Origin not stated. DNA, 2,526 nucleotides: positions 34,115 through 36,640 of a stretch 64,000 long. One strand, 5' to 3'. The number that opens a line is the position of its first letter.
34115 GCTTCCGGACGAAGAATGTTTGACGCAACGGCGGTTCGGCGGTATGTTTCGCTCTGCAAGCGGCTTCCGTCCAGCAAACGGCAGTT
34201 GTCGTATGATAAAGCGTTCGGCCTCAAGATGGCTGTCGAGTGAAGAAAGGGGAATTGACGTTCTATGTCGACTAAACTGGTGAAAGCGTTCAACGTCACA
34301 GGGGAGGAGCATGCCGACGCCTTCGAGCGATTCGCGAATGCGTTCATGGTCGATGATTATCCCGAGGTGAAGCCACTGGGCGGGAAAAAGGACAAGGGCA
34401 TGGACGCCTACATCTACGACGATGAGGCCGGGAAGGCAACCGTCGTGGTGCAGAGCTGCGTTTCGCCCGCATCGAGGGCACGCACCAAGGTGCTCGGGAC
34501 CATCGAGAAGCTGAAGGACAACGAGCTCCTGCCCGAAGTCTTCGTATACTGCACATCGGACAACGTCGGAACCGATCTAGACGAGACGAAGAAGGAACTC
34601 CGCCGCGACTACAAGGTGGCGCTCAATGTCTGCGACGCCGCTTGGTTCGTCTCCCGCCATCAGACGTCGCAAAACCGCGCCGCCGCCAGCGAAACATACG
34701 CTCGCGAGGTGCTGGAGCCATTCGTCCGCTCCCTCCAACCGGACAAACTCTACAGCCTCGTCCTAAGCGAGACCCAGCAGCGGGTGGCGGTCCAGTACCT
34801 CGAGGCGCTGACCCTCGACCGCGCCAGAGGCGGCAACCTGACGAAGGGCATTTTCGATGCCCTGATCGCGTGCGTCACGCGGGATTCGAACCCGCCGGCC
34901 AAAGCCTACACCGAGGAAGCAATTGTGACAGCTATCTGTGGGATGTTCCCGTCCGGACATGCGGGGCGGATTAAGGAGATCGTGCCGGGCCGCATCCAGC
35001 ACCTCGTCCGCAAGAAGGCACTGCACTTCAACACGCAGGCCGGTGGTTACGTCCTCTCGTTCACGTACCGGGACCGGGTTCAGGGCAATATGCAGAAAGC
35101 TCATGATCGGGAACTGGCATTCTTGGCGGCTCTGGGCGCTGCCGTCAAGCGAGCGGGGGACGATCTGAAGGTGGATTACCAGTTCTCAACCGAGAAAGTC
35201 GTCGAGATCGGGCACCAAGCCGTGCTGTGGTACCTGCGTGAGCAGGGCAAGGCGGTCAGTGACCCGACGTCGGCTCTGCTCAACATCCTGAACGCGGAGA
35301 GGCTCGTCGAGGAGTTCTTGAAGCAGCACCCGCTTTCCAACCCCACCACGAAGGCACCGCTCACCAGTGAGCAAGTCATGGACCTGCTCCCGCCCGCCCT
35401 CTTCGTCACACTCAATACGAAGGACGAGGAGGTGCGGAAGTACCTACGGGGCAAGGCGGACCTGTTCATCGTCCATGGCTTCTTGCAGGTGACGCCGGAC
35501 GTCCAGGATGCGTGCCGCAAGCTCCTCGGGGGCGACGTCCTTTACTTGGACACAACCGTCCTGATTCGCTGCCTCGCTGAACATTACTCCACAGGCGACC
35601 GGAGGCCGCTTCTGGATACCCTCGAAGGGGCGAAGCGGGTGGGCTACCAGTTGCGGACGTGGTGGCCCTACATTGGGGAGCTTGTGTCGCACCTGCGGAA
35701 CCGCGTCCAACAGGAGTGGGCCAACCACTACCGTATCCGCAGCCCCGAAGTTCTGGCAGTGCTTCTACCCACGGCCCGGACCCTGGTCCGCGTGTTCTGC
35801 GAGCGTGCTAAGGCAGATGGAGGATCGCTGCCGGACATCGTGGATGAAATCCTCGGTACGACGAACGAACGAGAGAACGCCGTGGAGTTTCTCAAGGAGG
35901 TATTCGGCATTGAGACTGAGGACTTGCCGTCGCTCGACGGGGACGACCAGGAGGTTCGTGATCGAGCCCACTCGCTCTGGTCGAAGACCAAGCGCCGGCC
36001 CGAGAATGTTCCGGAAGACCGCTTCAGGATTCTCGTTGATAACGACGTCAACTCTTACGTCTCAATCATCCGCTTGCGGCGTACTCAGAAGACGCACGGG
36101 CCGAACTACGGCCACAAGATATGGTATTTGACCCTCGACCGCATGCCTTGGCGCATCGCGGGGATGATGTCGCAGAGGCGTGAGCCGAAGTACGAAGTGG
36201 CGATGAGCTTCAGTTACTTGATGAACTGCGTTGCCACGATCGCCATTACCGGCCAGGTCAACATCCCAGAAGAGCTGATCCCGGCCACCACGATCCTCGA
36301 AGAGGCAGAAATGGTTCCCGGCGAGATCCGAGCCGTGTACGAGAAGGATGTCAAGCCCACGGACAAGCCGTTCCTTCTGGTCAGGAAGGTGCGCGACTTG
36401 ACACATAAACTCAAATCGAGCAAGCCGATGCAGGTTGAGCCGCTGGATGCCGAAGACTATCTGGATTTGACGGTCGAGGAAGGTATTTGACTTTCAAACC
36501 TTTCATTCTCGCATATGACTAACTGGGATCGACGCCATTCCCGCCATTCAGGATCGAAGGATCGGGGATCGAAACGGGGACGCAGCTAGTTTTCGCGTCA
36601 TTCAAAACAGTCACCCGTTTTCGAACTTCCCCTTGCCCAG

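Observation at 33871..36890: Orphan 741-aa protein inserted between roughly 170-190-bp direct repeats that duplicate the rph promoter region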

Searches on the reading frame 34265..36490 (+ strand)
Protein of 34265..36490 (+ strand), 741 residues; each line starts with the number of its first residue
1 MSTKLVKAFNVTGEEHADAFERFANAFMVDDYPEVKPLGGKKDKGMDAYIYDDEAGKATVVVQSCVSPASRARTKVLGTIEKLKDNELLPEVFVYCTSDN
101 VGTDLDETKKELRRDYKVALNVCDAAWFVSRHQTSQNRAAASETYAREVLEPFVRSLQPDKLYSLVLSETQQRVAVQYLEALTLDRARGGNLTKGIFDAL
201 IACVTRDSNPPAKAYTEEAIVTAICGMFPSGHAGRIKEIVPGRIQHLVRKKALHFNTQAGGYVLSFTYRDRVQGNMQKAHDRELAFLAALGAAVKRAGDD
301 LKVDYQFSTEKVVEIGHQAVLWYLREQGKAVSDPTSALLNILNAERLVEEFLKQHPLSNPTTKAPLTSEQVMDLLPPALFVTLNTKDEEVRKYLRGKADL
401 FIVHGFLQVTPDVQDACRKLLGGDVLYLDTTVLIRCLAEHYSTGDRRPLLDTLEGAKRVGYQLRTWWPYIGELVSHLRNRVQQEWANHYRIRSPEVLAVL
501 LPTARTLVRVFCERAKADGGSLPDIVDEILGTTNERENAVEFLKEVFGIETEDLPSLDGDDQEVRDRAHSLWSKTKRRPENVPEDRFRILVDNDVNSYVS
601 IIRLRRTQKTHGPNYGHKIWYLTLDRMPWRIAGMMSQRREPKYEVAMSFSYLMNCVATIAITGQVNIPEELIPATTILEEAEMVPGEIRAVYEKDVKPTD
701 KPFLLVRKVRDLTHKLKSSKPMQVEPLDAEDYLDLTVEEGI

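Call 6: search_protein_families(library=pfam, proteins=[window:34265-36490:+], max_evalue=0.1)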
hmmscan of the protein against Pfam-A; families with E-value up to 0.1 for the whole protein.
window:34265-36490:+ (741 aa): 1 family
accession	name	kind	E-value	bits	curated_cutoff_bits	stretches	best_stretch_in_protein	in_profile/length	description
PF04471.18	Mrr_cat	-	0.087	13.4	21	0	18-63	7-53/115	Restriction endonuclease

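Call 7: search_protein_families(library=padloc, proteins=[window:34265-36490:+], max_evalue=1)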
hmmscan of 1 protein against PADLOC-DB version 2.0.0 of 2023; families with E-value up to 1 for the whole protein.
window:34265-36490:+ (741 aa): 2 families
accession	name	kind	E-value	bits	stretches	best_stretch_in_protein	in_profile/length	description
PDLC03852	LmuA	-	0.00035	18.7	1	17-111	20-124/336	-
PDLC02416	Aga_REase-TIR-PNTD1-PNTD2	-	0.0035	14.1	1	18-102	11-92/572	Class I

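Call 8: search_protein_families(library=ncbifam, proteins=[window:34265-36490:+], max_evalue=1)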
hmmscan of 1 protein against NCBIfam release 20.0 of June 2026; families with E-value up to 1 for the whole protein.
window:34265-36490:+ (741 aa): 0 families

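Call 9: search_protein_families(library=phrogs, proteins=[window:34265-36490:+], max_evalue=1)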
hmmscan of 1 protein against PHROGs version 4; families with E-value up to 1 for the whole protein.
window:34265-36490:+ (741 aa): 1 family
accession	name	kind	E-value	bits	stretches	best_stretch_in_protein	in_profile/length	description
phrog_20802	-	unknown function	0.088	14.4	0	695-734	12-51/108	-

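Call 10: search_solved_structures(query=window:34265-36490:+, max_evalue=10, show_alignments=2)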
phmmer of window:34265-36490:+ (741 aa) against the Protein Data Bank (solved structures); distinct sequences matched with E-value up to 10: 4.
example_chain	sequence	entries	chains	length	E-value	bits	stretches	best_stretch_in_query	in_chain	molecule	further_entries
6lve_A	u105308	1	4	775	0.57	11.7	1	190-230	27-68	N,N-dimethylformamidase large subunit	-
6lvd_A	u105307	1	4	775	0.57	11.7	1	190-230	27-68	N,N-dimethylformamidase large subunit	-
6lvb_A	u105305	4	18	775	0.58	11.7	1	190-230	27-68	N,N-dimethylformamidase large subunit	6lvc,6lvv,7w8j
8p4y_A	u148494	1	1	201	1.8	10.1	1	513-571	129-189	Protein origami triangle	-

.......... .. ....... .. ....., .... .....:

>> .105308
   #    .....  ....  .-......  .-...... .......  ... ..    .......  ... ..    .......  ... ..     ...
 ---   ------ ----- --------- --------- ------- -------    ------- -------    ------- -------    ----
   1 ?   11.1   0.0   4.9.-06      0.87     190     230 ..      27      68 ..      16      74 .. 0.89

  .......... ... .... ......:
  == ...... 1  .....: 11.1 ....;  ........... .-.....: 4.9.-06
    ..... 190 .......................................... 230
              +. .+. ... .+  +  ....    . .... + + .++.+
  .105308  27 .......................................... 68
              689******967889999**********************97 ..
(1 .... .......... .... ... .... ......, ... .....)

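Call 11: find_homologous_proteins(query=window:34265-36490:+)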
Query window:34265-36490:+ (741 aa): 55 proteins with E <= 0.001 among 8000 candidates.
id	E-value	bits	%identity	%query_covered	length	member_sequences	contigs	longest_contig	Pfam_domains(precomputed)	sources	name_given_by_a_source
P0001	0.0e+0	1357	79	100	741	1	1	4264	-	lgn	-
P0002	0.0e+0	1327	80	99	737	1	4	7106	-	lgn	-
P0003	0.0e+0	1322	77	99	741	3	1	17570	-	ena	-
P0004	0.0e+0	1315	77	100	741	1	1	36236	-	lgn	-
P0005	0.0e+0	1300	76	100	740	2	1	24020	-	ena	-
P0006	0.0e+0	1299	76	100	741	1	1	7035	-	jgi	jgi:hypothetical protein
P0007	0.0e+0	1294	75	100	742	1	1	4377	-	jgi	jgi:hypothetical protein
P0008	0.0e+0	1292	76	99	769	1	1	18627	-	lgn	-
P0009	0.0e+0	1284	76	97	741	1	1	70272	-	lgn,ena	-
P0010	0.0e+0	1271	75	99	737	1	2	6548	-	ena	-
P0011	0.0e+0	1260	74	98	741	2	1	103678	-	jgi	-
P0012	0.0e+0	1247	73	100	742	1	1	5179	-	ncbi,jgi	jgi:hypothetical protein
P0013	0.0e+0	1195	71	100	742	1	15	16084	-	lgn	-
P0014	0.0e+0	1161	69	98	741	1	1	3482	-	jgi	jgi:hypothetical protein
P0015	0.0e+0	1145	67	100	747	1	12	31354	-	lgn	-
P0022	1.2e-286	971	59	100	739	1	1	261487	-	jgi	jgi:hypothetical protein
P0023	2.3e-284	963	59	100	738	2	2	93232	-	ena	-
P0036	2.4e-237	808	51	97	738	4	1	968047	-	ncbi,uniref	ncbi:hypothetical protein KXR63_04820 [Stutzerimonas chloritidismutans]|uniref:hypothetical protein 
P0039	1.8e-231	789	51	97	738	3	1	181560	-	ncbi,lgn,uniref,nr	ncbi:hypothetical protein [Pseudomonas fragi]|uniref:hypothetical protein n=1 Tax=Pseudomonas fragi 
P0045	2.3e-209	716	46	97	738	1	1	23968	-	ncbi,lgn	-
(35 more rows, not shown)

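Call 17: find_encoding_contigs(protein=P0011, flank=8000, max_places=3)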
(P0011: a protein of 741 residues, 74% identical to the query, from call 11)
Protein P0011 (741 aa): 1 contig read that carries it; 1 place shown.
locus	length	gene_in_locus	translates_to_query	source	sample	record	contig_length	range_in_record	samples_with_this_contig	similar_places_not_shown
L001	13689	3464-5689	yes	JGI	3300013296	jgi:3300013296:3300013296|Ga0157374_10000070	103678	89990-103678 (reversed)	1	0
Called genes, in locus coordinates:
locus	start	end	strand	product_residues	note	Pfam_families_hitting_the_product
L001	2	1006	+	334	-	?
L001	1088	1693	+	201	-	PF13338:AbiEi_4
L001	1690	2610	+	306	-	PF08843:AbiEii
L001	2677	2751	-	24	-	-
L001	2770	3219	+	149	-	PF06250:YhcG_C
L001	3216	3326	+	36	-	-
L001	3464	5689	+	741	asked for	-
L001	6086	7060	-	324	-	PF07724:AAA_2, PF07728:AAA_5, PF10431:ClpB_D2-small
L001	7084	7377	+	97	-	-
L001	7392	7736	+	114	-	-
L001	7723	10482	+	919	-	PF19044:P-loop_TraG (faint)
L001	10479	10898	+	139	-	-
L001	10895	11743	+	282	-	PF13605:DUF4141 (weak)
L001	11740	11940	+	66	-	-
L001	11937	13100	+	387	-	-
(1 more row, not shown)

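Call 18: find_encoding_contigs(protein=P0009, flank=8000, max_places=3)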
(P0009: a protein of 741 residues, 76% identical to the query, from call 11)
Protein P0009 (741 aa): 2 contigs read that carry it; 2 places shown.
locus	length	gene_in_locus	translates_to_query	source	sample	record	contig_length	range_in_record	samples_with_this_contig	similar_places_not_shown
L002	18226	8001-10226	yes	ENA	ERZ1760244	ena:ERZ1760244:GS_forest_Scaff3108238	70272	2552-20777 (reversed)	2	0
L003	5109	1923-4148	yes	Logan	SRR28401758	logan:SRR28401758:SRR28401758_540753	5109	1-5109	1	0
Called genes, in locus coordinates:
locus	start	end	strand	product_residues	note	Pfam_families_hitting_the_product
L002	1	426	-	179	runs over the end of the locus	PF22784:PTP-SAK (weak), PF00782:DSPc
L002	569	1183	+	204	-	PF13489:Methyltransf_23, PF13649:Methyltransf_25, PF13847:Methyltransf_31, PF08241:Methyltransf_11, PF08242:Methyltransf_12 (weak)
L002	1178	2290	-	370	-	PF04055:Radical_SAM (weak), PF14716:HHH_8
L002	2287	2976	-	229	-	PF08713:DNA_alkylation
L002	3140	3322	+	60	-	-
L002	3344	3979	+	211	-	PF13646:HEAT_2 (faint), PF13513:HEAT_EZ (faint)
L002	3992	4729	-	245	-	PF00106:adh_short, PF08659:KR, PF13561:adh_short_C2, PF23441:SDR (weak)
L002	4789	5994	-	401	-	PF00155:Aminotran_1_2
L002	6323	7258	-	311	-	-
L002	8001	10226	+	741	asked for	-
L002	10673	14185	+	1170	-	PF00176:SNF2-rel_dom, PF04851:ResIII, PF00270:DEAD (weak), PF00271:Helicase_C, PF13020:NOV_C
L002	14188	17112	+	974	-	PF06634:DUF1156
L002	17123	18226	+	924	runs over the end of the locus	PF04465:DUF499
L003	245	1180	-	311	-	-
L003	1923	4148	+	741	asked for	-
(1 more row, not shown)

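Call 19: find_encoding_contigs(protein=P0004, flank=8000, max_places=3)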
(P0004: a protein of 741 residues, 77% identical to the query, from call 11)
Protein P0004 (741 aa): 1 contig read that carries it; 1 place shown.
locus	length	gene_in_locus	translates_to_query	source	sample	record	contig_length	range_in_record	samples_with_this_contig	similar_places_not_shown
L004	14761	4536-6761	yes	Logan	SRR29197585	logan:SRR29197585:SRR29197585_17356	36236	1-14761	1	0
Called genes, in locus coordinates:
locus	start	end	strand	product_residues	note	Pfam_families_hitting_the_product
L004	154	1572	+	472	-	PF00589:Phage_integrase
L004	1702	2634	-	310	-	PF08843:AbiEii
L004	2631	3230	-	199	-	PF13338:AbiEi_4, PF09407:AbiEi_1 (faint)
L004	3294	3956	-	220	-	-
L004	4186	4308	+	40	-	-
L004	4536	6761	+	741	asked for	-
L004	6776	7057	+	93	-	PF13563:2_5_RNA_ligase2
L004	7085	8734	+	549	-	PF21837:DUF6896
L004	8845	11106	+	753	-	PF18741:MTES_1575 (weak), PF04851:ResIII, PF00270:DEAD, PF18766:SWI2_SNF2, PF00271:Helicase_C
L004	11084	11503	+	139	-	PF11969:DcpS_C, PF01230:HIT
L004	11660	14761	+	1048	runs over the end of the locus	PF13091:PLDc_2, PF09565:RE_NgoFVII (weak), PF00270:DEAD (weak), PF04851:ResIII, PF00271:Helicase_C, PF11907:DUF3427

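Call 24: search_solved_structures(query=A1, max_evalue=10, show_alignments=3)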
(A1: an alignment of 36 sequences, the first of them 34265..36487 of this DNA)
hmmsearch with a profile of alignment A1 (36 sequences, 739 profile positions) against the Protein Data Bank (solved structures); distinct sequences matched with E-value up to 10: 0.

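Call 25: find_encoding_contigs(protein=P0039, flank=10000, max_places=3)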
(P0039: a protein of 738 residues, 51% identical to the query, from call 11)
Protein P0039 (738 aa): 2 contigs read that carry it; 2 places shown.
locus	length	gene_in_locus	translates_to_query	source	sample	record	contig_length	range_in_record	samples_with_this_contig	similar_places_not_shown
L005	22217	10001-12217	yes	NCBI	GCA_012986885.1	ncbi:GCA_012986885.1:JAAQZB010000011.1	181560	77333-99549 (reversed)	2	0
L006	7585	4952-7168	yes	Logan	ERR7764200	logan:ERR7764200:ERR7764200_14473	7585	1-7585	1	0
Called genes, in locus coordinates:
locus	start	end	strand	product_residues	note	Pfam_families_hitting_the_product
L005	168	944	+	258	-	-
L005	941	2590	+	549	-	-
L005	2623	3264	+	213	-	PF13441:Gly-zipper_YMGG, PF13488:Gly-zipper_Omp (weak)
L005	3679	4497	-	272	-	PF00595:PDZ (weak), PF13180:PDZ_2, PF17820:PDZ_6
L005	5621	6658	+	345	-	-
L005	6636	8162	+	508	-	-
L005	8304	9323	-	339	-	PF14280:DUF4365, PF08847:Crr6 (weak)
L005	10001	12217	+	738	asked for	-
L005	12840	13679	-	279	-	-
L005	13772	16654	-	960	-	PF06048:DUF927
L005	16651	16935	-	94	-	-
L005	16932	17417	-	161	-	PF10554:Phage_ASH (faint)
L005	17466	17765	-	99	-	-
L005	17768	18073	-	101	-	PF05930:Phage_AlpA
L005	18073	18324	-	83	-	PF12728:HTH_17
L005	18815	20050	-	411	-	PF13356:Arm-DNA-bind_3, PF14659:Phage_int_SAM_3 (faint), PF22022:Phage_int_M, PF00589:Phage_integrase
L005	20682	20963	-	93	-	PF27144:PA14_33160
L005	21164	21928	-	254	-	PF00106:adh_short, PF08659:KR, PF13561:adh_short_C2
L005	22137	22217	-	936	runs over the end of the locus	PF01565:FAD_binding_4, PF02754:CCG (faint), PF02913:FAD-oxidase_C, PF12838:Fer4_7, PF13183:Fer4_8, PF13534:Fer4_17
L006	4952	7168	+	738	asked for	-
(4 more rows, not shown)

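Call 26: find_encoding_contigs(protein=P0036, flank=10000, max_places=3)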
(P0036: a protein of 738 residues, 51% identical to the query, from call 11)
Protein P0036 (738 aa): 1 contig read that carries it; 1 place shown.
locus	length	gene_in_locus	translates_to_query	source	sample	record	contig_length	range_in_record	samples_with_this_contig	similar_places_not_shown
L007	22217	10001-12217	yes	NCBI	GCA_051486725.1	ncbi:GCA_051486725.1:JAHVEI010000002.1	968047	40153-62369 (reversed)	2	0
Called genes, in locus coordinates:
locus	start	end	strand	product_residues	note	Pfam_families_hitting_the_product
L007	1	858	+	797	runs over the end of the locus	PF13175:AAA_15, PF13304:AAA_21, PF20469:OLD-like_TOPRIM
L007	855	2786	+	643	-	PF00580:UvrD-helicase, PF13245:AAA_19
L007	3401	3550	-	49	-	-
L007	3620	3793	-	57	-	PF13455:MUG113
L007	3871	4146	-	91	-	-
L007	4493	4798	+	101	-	-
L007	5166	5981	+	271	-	-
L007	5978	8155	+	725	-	PF01555:N6_N4_Mtase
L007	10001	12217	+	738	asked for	-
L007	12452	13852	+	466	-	PF13643:DUF4145 (weak), PF23310:TPR_27 (faint), PF02810:SEC-C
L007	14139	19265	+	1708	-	PF00270:DEAD, PF04851:ResIII (faint), PF00271:Helicase_C, PF00580:UvrD-helicase, PF13245:AAA_19, PF00580:UvrD-helicase, PF13361:UvrD_C, PF13538:UvrD_C_2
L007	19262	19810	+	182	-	-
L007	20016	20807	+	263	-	-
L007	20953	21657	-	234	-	-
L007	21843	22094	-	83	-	-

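Call 27: find_encoding_contigs(protein=P0022, flank=10000, max_places=3)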
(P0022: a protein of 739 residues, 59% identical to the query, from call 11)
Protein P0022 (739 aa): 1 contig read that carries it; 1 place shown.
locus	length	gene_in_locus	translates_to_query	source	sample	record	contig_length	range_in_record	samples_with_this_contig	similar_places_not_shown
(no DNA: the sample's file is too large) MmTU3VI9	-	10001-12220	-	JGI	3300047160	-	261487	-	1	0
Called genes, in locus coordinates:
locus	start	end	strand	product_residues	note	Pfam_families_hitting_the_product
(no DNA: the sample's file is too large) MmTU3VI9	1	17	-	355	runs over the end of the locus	PF00072:Response_reg, PF13487:HD_5, PF01966:HD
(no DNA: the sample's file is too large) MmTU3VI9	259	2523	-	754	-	PF12679:ABC2_membrane_2, PF12698:ABC2_membrane_3, PF12730:ABC2_membrane_4 (weak), PF02517:Rce1-like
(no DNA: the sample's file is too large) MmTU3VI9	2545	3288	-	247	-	PF01128:IspD, PF12804:NTP_transf_3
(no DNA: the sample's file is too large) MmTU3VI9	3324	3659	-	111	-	-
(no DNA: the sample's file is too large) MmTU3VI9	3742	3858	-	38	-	-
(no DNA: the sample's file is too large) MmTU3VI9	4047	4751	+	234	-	PF01261:AP_endonuc_2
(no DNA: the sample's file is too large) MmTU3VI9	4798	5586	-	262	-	PF01261:AP_endonuc_2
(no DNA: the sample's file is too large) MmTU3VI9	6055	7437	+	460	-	PF07394:DUF1501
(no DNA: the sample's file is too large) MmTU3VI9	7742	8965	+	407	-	PF00589:Phage_integrase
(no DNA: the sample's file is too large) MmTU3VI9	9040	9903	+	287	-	-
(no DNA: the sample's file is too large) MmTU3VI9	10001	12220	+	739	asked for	-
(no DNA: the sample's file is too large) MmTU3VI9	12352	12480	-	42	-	-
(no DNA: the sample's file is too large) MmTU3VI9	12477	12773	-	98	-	-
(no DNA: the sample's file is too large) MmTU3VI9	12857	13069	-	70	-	-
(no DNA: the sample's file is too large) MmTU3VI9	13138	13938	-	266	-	PF02195:ParB_N (faint)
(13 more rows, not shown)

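Call 39: predict_structure(alignment_id=A1)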
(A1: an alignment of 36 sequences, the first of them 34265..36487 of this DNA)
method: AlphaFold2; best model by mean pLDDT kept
length: 741 residues; sequences in the alignment: 36
mean_pLDDT: 81.6   pTM: 0.79
mean pLDDT of the five models: 81.6, 77.7, 76.8, 71.3, 68.1
residues with pLDDT >= 90: 234; 70-90: 384; 50-70: 97; < 50: 26
segments of 3 or more residues with pLDDT < 50: 720-741
pLDDT, mean of each block of 10 residues (from residue 1): 83 86 92 82 74 87 87 90 89 93 91 94 93 93 91 78 72 72 63 77 86 91 80 78 90 88 87 84 90 89 84 91 82 59 83 83 73 91 85 84 59 58 86 91 82 90 95 90 88 84 84 90 94 94 96 87 90 74 76 91 83 65 80 81 83 81 73 74 67 79 84 67 28 30 28
secondary structure, 60 per line:
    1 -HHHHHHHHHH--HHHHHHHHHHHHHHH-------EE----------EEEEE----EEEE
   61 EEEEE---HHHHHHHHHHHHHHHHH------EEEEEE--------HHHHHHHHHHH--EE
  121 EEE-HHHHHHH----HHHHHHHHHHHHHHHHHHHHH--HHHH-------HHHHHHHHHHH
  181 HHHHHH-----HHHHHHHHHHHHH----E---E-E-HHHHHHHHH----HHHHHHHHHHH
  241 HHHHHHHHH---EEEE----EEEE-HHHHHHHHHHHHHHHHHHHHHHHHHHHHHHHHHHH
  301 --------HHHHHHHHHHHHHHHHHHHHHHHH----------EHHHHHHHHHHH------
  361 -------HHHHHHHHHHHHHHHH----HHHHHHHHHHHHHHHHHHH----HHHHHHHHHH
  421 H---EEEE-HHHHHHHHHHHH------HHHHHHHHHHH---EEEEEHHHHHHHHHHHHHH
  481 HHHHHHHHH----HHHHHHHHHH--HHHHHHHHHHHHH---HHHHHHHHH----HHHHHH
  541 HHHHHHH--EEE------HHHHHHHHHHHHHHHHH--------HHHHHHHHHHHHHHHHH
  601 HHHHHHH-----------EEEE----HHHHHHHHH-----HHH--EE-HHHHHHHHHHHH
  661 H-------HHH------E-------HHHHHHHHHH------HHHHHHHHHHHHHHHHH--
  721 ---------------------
elements in order (helices of 4 or more, strands of 3 or more residues): H2-11 H14-28 E48-52 E57-65 H69-85 E92-97 H106-116 E119-123 H125-131 H136-156 H159-162 H170-186 H192-204 H217-225 H230-249 E253-256 E261-264 H266-300 H309-332 H344-354 H368-383 H388-406 H411-421 E425-428 H430-441 H448-458 E462-466 H467-489 H494-503 H506-518 H522-530 H535-547 E550-552 H559-575 H584-607 E619-622 H627-635 H649-661 H686-695 H702-718
